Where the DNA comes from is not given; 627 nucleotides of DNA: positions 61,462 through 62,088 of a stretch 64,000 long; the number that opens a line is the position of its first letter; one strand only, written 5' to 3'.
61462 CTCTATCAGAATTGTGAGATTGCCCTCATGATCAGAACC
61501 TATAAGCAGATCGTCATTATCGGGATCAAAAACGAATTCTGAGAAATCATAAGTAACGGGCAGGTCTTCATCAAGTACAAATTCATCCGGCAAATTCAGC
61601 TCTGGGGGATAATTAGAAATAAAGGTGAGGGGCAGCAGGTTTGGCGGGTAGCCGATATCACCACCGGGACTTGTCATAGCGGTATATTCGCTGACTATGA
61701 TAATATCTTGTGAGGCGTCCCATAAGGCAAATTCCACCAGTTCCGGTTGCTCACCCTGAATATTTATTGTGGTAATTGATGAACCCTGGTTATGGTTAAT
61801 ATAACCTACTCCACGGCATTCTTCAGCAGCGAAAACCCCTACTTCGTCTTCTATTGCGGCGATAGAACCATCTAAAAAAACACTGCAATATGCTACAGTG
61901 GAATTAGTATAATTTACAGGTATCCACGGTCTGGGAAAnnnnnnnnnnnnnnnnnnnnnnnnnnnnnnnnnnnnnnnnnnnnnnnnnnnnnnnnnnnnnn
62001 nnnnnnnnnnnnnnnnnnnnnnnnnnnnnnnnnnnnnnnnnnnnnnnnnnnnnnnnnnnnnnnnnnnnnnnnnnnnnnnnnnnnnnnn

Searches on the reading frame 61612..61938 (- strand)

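Call 5: search_protein_families(library=pfam, proteins=[window:61612-61938:-], max_evalue=1)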
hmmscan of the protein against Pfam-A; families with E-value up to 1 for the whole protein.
seq(109 aa): 1 family
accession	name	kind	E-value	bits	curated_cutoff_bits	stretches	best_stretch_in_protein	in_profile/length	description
PF09870.14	DUF2097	-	0.2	12.4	25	1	15-73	26-75/84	Uncharacterized protein conserved in archaea (DUF2097)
